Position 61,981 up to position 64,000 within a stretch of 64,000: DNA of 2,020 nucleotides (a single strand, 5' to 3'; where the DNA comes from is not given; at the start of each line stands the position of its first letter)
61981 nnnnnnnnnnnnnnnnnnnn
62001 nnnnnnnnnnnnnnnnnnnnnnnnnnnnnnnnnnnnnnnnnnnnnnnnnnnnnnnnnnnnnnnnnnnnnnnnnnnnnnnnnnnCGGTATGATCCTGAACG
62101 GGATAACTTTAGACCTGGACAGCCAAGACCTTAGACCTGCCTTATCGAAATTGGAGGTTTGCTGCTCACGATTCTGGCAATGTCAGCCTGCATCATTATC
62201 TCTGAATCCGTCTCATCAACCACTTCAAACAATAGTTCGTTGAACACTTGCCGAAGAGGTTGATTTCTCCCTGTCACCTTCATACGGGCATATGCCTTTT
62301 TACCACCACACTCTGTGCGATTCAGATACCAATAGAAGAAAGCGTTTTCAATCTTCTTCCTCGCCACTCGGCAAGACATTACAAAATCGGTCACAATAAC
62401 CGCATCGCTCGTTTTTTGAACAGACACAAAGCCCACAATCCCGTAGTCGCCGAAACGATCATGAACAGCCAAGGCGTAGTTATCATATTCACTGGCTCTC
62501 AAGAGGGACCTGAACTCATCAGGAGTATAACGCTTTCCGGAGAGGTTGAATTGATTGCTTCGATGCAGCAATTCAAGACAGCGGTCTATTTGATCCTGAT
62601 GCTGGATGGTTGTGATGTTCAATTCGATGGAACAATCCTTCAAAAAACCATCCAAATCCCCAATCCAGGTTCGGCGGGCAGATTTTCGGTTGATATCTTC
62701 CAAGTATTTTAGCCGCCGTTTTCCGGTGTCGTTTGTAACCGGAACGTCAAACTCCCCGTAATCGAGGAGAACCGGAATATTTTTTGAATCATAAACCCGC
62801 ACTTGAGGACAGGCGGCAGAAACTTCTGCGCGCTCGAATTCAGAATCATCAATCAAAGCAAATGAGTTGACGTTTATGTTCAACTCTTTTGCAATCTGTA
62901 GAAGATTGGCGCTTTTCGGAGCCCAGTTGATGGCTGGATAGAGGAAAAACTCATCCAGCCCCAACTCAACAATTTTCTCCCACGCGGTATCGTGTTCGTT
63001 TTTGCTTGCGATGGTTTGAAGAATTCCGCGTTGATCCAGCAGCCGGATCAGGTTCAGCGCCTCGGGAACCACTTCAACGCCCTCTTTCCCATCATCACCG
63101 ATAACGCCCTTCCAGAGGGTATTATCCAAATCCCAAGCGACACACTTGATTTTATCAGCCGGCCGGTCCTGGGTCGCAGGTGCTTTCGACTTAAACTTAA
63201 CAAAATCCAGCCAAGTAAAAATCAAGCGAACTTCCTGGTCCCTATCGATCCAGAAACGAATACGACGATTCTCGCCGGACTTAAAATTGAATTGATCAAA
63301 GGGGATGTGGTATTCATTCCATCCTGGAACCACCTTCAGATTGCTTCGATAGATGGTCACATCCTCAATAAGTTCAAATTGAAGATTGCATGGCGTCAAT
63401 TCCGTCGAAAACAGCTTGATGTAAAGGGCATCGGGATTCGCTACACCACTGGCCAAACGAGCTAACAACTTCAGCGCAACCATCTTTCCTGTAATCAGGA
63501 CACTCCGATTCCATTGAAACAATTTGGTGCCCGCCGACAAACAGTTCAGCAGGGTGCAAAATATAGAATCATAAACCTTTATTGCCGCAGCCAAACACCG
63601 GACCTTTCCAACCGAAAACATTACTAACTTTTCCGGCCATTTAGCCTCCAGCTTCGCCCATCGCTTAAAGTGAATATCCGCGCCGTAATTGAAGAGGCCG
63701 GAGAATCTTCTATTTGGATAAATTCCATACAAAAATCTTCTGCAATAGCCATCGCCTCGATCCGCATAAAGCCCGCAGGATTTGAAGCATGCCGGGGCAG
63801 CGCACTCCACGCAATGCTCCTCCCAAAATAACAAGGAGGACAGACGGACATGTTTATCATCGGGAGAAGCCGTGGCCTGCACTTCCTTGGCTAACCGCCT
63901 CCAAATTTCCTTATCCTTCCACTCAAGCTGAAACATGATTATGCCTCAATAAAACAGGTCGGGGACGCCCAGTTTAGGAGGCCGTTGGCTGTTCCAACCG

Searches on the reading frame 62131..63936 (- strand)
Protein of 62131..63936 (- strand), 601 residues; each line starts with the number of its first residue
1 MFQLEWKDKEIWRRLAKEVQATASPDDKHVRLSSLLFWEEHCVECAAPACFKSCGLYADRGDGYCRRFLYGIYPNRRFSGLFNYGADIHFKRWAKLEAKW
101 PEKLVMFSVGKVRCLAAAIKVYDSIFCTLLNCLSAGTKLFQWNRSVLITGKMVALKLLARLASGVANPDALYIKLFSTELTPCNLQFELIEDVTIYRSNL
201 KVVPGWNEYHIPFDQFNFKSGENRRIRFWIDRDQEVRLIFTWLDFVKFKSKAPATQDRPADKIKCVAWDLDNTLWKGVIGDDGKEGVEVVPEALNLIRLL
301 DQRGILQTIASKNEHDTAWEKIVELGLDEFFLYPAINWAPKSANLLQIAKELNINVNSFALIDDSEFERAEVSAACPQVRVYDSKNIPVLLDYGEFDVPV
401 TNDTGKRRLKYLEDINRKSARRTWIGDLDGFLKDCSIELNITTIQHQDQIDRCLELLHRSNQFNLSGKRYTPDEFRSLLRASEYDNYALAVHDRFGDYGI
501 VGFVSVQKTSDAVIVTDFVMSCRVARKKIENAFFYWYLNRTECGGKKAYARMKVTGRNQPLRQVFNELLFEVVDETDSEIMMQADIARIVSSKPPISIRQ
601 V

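Call 12: search_protein_families(library=pfam, proteins=[window:62131-63936:-], max_evalue=0.001)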
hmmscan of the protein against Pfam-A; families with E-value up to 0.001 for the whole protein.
window:62131-63936:- (601 aa): 1 family
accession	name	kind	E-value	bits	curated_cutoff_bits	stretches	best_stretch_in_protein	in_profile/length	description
PF00702.32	Hydrolase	-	1.5e-06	29.2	26.4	0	287-366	97-181/191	haloacid dehalogenase-like hydrolase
